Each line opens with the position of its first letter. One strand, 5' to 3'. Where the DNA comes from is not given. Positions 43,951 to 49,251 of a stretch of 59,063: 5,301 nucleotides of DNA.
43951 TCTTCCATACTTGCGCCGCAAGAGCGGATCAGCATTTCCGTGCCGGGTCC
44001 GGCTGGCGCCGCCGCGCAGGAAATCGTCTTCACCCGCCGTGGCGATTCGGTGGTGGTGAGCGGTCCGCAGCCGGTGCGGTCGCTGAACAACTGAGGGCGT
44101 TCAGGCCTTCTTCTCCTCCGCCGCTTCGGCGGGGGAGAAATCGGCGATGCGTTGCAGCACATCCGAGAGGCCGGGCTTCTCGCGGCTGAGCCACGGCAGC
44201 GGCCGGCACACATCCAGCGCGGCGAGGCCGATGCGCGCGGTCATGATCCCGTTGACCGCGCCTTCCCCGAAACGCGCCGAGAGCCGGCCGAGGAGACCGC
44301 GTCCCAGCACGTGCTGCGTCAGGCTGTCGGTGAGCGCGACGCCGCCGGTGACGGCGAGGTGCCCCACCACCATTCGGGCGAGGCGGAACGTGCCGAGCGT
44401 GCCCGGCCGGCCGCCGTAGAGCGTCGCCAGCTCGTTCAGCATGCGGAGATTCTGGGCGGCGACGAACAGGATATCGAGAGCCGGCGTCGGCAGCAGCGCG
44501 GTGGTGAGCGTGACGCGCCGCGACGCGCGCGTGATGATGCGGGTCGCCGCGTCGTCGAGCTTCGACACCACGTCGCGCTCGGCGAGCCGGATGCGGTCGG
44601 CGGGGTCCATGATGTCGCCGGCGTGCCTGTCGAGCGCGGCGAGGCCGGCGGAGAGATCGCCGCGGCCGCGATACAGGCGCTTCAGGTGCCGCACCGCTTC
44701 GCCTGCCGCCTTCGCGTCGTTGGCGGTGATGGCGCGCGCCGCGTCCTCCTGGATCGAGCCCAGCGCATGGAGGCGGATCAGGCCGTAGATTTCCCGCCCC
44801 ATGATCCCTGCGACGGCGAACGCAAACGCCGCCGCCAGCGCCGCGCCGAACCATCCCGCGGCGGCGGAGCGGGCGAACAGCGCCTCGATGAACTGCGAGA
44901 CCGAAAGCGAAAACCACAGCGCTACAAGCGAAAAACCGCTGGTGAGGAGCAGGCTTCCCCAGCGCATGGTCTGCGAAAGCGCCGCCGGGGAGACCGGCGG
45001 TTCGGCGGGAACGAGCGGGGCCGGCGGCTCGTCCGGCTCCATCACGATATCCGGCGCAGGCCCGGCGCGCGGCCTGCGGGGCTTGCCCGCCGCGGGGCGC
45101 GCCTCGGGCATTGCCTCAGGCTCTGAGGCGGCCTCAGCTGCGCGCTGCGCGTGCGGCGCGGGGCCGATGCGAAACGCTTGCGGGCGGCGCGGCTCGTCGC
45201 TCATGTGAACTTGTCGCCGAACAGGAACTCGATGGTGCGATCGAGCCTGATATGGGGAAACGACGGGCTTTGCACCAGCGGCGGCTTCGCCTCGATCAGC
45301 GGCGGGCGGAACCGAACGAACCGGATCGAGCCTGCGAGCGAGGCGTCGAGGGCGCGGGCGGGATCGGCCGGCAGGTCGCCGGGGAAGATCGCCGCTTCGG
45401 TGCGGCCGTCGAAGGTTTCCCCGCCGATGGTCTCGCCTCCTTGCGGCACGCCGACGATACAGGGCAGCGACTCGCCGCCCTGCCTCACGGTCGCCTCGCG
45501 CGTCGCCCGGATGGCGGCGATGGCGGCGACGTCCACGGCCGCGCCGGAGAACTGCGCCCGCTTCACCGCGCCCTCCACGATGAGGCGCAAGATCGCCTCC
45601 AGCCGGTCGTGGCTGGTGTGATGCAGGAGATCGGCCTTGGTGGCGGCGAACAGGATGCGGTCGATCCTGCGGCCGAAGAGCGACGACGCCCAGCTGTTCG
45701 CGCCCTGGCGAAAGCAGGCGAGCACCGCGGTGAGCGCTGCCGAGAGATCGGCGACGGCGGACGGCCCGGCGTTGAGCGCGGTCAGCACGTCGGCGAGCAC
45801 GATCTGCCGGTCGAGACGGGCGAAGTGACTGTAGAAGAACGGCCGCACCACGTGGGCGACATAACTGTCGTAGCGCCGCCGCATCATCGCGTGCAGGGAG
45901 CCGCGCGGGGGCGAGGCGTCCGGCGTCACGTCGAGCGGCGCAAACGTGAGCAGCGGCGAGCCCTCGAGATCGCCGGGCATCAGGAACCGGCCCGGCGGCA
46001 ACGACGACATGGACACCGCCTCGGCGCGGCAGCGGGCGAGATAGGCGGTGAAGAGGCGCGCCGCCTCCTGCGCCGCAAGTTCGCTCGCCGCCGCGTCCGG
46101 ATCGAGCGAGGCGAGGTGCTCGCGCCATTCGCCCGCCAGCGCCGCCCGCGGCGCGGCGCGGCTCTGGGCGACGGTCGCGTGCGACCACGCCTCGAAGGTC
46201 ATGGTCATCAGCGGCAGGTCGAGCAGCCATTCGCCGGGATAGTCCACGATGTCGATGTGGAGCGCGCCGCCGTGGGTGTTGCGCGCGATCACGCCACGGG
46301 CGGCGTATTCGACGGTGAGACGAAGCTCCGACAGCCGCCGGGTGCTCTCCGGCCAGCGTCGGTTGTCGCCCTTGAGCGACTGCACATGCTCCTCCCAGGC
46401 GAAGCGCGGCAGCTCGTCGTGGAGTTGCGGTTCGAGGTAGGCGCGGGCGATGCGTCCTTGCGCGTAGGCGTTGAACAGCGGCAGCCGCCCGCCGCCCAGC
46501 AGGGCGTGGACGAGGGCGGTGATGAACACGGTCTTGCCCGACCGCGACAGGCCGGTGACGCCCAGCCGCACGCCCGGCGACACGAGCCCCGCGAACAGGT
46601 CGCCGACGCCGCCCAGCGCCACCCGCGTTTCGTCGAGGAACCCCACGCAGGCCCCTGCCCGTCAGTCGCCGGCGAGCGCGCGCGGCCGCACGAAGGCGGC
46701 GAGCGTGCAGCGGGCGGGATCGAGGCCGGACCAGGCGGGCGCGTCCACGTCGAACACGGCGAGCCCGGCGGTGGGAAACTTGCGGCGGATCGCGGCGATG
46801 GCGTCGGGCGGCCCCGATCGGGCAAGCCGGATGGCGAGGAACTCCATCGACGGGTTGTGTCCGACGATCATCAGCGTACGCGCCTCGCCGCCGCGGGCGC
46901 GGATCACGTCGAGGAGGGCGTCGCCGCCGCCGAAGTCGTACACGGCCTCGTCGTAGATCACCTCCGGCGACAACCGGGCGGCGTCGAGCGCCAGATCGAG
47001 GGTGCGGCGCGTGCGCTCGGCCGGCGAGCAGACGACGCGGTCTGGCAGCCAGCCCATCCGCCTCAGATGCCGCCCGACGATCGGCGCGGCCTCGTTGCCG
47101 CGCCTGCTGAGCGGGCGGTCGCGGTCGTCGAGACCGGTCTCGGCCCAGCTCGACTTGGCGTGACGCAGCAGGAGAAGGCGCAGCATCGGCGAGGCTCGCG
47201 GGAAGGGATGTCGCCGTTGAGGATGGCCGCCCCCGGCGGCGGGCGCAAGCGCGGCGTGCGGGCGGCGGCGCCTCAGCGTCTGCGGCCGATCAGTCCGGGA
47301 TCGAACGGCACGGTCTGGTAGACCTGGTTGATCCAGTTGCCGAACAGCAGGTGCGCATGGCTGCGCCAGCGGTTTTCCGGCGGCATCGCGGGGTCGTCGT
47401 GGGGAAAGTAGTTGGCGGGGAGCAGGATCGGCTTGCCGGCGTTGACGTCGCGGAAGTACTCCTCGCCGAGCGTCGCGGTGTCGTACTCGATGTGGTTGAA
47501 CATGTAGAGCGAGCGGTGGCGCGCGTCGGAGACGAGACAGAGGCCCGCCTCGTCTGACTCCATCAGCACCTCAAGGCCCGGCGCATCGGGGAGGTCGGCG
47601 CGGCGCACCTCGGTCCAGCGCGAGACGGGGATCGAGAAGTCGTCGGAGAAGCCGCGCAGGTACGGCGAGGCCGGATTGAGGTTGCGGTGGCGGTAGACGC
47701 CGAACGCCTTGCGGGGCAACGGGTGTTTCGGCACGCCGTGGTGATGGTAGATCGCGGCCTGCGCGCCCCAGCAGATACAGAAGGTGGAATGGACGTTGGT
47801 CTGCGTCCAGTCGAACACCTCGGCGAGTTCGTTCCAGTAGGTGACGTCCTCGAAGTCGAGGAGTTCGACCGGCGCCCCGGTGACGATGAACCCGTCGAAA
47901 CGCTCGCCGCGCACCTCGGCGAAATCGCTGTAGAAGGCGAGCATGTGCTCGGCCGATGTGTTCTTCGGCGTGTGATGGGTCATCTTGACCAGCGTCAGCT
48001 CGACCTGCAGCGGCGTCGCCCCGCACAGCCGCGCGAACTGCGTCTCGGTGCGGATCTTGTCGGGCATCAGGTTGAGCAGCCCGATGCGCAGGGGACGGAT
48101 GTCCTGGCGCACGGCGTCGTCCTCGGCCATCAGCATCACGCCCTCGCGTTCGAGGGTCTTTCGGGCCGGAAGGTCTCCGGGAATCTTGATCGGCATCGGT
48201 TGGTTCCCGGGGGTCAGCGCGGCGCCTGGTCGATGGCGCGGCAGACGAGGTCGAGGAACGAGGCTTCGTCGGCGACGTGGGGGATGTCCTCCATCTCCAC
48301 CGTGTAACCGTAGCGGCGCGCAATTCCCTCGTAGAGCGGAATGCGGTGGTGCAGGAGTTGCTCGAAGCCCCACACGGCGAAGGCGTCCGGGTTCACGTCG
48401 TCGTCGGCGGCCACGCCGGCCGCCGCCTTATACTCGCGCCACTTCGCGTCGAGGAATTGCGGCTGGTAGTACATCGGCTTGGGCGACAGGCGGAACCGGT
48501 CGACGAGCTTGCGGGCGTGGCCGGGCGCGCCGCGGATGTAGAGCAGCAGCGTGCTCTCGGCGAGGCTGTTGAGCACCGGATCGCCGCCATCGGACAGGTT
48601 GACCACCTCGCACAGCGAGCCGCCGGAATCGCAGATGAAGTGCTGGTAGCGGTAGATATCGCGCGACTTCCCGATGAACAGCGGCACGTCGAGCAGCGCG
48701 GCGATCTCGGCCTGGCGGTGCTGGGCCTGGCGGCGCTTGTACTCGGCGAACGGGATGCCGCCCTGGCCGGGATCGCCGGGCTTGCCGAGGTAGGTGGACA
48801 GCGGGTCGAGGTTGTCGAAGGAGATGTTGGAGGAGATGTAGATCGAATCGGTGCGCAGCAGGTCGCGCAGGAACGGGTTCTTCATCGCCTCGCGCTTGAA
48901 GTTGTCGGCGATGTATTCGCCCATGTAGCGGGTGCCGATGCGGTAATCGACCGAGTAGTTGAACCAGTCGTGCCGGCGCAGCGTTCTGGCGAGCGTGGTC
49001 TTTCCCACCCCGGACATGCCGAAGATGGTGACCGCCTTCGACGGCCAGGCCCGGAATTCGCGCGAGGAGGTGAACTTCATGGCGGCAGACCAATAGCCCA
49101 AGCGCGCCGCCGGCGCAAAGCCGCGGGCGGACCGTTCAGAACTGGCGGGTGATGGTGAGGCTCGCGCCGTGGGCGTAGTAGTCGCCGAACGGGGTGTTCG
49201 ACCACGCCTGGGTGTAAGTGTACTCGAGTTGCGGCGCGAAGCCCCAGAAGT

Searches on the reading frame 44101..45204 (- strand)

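Call 69: search_protein_families(library=pfam, proteins=[window:44101-45204:-], max_evalue=0.001)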
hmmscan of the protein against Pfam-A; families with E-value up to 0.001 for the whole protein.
window:44101-45204:- (367 aa): 1 family
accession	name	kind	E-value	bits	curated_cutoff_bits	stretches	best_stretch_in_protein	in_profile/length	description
PF05128.17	DUF697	-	5.9e-45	153.4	27.7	1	203-354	5-157/162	Domain of unknown function (DUF697)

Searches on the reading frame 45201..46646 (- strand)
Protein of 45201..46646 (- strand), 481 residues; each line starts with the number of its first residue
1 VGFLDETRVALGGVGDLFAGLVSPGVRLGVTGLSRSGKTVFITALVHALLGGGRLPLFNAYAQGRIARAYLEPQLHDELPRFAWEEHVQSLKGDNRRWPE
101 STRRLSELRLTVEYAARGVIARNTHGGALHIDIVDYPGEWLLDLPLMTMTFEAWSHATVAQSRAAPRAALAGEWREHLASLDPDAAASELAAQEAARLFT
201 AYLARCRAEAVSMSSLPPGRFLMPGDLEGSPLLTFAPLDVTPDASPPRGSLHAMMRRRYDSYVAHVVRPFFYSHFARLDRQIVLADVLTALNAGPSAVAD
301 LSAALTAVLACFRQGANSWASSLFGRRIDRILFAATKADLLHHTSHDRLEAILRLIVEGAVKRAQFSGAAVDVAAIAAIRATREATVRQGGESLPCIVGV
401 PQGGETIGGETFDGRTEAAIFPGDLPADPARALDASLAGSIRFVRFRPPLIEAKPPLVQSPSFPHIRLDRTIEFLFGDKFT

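Call 3: search_protein_families(library=pfam, proteins=[window:45201-46646:-], max_evalue=0.1)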
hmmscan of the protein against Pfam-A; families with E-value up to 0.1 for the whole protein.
window:45201-46646:- (481 aa): 1 family
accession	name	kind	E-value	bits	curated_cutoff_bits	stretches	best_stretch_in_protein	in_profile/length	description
PF04317.18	DUF463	-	1.8e-165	551.7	25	1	26-480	1-443/443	YcjX-like family, DUF463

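Call 81: search_protein_families(library=ncbifam, proteins=[window:45201-46646:-], max_evalue=0.00001)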
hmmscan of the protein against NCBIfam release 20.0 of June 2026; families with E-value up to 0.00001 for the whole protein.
window:45201-46646:- (481 aa): 0 families

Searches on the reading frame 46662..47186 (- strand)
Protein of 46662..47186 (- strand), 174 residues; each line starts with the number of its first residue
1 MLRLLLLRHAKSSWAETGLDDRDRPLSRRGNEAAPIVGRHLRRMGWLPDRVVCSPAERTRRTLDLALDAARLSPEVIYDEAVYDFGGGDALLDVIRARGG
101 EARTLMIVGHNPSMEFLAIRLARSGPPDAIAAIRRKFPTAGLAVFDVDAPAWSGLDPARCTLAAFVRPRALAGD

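Call 69: search_protein_families(library=pfam, proteins=[window:46662-47186:-], max_evalue=0.001)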
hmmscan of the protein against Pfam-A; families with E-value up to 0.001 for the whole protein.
window:46662-47186:- (174 aa): 1 family
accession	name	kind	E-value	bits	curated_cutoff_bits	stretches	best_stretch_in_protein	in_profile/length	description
PF00300.27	His_Phos_1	-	1.6e-10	41.4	21.7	1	4-82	1-77/194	Histidine phosphatase superfamily (branch 1)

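Call 81: search_protein_families(library=ncbifam, proteins=[window:46662-47186:-], max_evalue=0.00001)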
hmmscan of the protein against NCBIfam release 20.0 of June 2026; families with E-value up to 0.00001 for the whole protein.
window:46662-47186:- (174 aa): 2 families
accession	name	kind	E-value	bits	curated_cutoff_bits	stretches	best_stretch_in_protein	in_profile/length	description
TIGR00249.1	sixA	equivalog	1.9e-10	40.8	74.5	1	3-131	2-129/154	phosphohistidine phosphatase SixA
NF010718.0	PRK14120.1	equivalog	2e-06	27.3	366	1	3-71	6-76/249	phosphoglyceromutase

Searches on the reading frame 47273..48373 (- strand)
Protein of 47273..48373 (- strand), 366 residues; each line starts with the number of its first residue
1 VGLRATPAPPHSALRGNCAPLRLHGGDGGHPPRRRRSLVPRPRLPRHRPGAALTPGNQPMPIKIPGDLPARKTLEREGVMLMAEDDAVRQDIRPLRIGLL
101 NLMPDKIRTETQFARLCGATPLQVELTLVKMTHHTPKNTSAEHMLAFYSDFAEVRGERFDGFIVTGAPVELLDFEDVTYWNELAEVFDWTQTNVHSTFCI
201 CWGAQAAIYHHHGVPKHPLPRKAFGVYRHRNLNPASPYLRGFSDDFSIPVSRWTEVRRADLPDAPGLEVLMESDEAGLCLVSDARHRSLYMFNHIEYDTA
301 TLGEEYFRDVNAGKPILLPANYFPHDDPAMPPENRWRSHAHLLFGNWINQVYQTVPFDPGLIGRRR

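Call 3: search_protein_families(library=pfam, proteins=[window:47273-48373:-], max_evalue=0.1)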
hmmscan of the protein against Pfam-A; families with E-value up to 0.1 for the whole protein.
window:47273-48373:- (366 aa): 1 family
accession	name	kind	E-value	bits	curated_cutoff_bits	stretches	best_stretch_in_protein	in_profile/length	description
PF04204.22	HTS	-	1.7e-130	434.8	27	1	61-357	1-298/298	Homoserine O-succinyltransferase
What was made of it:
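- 47273..48196 (-): Conserved downstream neighbour: metA (homoserine O-acyltransferase), 17 nt after the P-loop gene. This is context. Pfam HTS 1.7e-130 (call 3).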

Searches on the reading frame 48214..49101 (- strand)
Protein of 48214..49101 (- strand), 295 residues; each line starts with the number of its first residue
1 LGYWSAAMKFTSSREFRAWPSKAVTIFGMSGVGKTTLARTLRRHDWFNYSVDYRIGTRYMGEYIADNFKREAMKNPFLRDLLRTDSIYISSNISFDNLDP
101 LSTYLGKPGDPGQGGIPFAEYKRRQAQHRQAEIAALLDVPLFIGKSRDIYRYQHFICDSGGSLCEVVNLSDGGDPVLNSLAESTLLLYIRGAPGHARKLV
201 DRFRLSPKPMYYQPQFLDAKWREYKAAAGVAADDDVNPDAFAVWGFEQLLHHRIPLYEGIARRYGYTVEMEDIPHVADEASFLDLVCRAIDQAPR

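Call 3: search_protein_families(library=pfam, proteins=[window:48214-49101:-], max_evalue=0.1)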
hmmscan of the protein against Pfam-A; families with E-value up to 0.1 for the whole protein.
window:48214-49101:- (295 aa): 12 families
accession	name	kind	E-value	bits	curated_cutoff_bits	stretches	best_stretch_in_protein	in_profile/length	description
PF13238.12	AAA_18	-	0.001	19.9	29.4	1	24-45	1-22/128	AAA domain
PF13521.12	AAA_28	-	0.0019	18.8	27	1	24-71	2-43/164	AAA domain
PF13191.12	AAA_16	-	0.0043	18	32.6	1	22-44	25-47/167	AAA ATPase domain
PF00931.28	NB-ARC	-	0.0044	16.8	23.5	1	22-44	19-41/248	NB-ARC domain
PF00005.33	ABC_tran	-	0.0077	17.3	25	1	16-43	6-33/137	ABC transporter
PF20720.3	nSTAND3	-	0.013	15.6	27.2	1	22-43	18-39/155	Novel STAND NTPase 3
PF25201.1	nSTAND6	-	0.014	15.8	27.7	1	24-53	21-50/148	Novel STAND NTPase 6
PF13401.12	AAA_22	-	0.017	15.8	27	1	23-44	7-28/130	AAA domain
PF00910.28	RNA_helicase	-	0.049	14.6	21.5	0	25-43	2-20/105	RNA helicase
PF03193.22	RsgA_GTPase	-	0.051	13.8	30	1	20-43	105-128/174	RsgA GTPase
PF13671.12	AAA_33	-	0.064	14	27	0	26-45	4-24/143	AAA domain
PF13479.12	AAA_24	-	0.091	13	27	0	23-42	4-23/195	AAA domain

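Call 4: search_protein_families(library=ncbifam, proteins=[window:48214-49101:-], max_evalue=0.1)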
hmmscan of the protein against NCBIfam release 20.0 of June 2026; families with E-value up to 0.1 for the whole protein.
window:48214-49101:- (295 aa): 5 families
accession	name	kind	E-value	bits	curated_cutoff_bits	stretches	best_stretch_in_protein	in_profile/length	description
NF040667.1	hom_kin_desulfo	exception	0.0039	17.1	197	1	23-60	2-40/163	homoserine kinase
TIGR02868.1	CydC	equivalog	0.035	12.7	329.05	1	18-43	358-383/530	thiol reductant ABC exporter subunit CydC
NF005115.0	PRK06547.1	equivalog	0.06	12.7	173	0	22-44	16-38/172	hypothetical protein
NF010864.0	PRK14271.1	equivalog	0.089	11.9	561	0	18-63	43-93/276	phosphate ABC transporter ATP-binding protein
TIGR01526.1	nadR_NMN_Atrans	equivalog_domain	0.091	12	341.15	0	13-44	154-185/325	nicotinamide-nucleotide adenylyltransferase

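Call 55: find_homologous_proteins(query=window:48217-49101:-, max_evalue=1e-10)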
Query window:48217-49101:- (295 aa): 7985 proteins with E <= 1e-10 among 8000 candidates; the best 120 are listed.
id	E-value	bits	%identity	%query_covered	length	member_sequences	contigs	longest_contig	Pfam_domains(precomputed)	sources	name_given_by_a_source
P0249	3.2e-192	655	98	98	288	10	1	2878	-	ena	-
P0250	1.7e-185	633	94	98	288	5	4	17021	-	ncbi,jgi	jgi:hypothetical protein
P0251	1.2e-158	545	82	96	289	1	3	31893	-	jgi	jgi:hypothetical protein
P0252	3.3e-155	534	79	97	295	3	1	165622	-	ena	-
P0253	3.0e-154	531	80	97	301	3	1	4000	-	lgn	-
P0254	3.3e-153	527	80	96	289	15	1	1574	-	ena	-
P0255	7.9e-153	526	80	96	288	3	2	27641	-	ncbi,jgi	-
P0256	1.1e-151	522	78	97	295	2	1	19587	-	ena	-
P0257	4.2e-149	514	78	97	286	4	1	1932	-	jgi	jgi:hypothetical protein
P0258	4.8e-148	510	76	97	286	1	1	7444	-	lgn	-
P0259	4.8e-146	504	75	97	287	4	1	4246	-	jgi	jgi:hypothetical protein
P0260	5.0e-146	504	75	97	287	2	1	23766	-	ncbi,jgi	jgi:hypothetical protein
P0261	3.0e-145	501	75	97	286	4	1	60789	-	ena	-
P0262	8.4e-145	500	76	96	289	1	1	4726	-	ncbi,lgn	-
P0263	3.1e-144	498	74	97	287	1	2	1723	-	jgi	jgi:hypothetical protein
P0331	9.6e-138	477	71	96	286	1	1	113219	-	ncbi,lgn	ncbi:hypothetical protein BH10PSE7_BH10PSE7_26890 [soil metagenome]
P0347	6.6e-137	474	72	97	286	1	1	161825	-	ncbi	ncbi:MAG: ATPase [Hyphomicrobiales bacterium]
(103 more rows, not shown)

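Call 57: find_encoding_contigs(protein=P0347, flank=7000, max_places=1)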
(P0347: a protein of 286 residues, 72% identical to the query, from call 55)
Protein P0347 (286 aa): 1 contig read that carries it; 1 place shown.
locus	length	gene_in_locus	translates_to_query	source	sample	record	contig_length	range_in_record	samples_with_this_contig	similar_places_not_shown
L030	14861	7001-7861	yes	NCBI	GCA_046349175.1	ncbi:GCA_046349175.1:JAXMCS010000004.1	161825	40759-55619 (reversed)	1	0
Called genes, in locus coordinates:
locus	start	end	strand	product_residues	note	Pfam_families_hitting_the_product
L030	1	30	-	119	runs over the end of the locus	PF00072:Response_reg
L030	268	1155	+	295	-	PF05013:FGase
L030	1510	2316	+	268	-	PF00459:Inositol_P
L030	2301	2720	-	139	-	PF21157:DksA_N, PF01258:zf-dskA_traR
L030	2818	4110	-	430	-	PF01266:DAO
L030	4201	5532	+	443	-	PF01298:TbpB_B_D (faint)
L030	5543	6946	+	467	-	PF14559:TPR_19 (faint), PF24575:TPR_Slam, PF04575:SlipAM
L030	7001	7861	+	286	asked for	-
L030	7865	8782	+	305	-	PF04204:HTS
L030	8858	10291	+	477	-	PF04317:DUF463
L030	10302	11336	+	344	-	PF05128:DUF697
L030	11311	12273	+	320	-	PF01435:Peptidase_M48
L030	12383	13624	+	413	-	PF13480:Acetyltransf_6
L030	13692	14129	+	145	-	PF04143:Sulf_transp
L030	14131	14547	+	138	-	PF20398:DUF6691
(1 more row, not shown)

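Call 58: find_encoding_contigs(protein=P0331, flank=7000, max_places=1)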
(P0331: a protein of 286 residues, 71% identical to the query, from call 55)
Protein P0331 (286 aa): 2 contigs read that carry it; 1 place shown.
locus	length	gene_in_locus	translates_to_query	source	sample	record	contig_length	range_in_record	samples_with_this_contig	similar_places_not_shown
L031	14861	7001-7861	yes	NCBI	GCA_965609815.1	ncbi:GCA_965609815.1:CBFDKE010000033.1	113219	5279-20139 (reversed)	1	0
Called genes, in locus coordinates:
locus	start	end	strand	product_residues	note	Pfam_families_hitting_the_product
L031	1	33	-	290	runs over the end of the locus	PF00528:BPD_transp_1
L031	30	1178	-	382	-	PF01547:SBP_bac_1, PF13416:SBP_bac_8, PF13531:SBP_bac_11 (faint), PF13343:SBP_bac_6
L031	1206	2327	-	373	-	PF00005:ABC_tran, PF13304:AAA_21 (faint), PF08402:TOBE_2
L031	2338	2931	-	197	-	PF13560:HTH_31, PF01381:HTH_3, PF07883:Cupin_2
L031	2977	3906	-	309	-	PF00126:HTH_1, PF03466:LysR_substrate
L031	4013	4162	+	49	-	-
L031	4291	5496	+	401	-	PF01298:TbpB_B_D (weak)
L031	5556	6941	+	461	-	PF24575:TPR_Slam (faint), PF04575:SlipAM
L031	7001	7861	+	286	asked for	-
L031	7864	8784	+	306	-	PF04204:HTS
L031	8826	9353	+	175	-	PF00300:His_Phos_1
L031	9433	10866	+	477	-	PF04317:DUF463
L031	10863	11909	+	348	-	PF05128:DUF697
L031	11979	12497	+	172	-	PF00036:EF-hand_1 (faint), PF13405:EF-hand_6 (faint), PF13499:EF-hand_7 (faint), PF13202:EF-hand_5 (faint), PF13833:EF-hand_8 (faint)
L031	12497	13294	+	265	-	PF13714:PEP_mutase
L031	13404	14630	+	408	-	PF13480:Acetyltransf_6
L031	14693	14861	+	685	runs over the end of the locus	PF00724:Oxidored_FMN, PF03486:HI0933_like (faint), PF07992:Pyr_redox_2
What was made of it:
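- The four genes stay together even where the upstream context changes completely (L031; call 58).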

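Call 75: search_solved_structures(query=window:48217-49080:-, max_evalue=1)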
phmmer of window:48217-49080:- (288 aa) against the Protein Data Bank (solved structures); distinct sequences matched with E-value up to 1: 20.
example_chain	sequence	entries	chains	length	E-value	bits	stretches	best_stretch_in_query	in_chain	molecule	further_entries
1via_A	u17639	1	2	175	0.018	17.7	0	135-207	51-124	shikimate kinase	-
5vc7_A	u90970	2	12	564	0.038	16.6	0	12-55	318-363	VCP-like ATPase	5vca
5g4g_A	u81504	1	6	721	0.067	15.8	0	12-55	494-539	VCP-LIKE ATPASE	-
5g4f_A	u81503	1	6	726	0.068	15.8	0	12-55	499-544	VCP-LIKE ATPASE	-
2rex_A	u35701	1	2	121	0.15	14.6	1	191-248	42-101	Plexin-B1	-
2r2o_A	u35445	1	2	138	0.2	14.3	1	191-248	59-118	Plexin-B1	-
8xuo_A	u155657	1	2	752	0.25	13.9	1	16-102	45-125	NRC2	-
6gye_A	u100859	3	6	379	0.28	13.7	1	6-46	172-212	Nicotinamide-nucleotide adenylyltransferase NadR family / Ribosylnicotinamide kinase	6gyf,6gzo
8xuq_A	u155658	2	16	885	0.29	13.7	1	16-102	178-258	NRC2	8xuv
9fp6_A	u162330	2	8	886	0.3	13.6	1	16-102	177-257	NRC2a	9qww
8rfh_A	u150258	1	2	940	0.32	13.5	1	16-102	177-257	NRC2a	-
9m4n_A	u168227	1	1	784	0.64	12.6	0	8-42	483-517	Cell division control protein 48 homolog A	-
9m3v_A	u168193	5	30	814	0.7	12.4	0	8-42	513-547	Cell division control protein 48 homolog A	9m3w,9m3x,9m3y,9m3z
9lgo_A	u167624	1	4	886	0.7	12.4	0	12-100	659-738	ATPase family gene 2 protein homolog A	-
8rhn_K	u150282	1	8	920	0.75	12.3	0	12-100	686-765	ATPase family gene 2 protein homolog A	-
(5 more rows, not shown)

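Call 76: search_protein_families(library=padloc, proteins=[window:48217-49080:-], max_evalue=0.01)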
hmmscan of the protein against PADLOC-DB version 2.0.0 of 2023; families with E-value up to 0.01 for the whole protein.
window:48217-49080:- (288 aa): 0 families
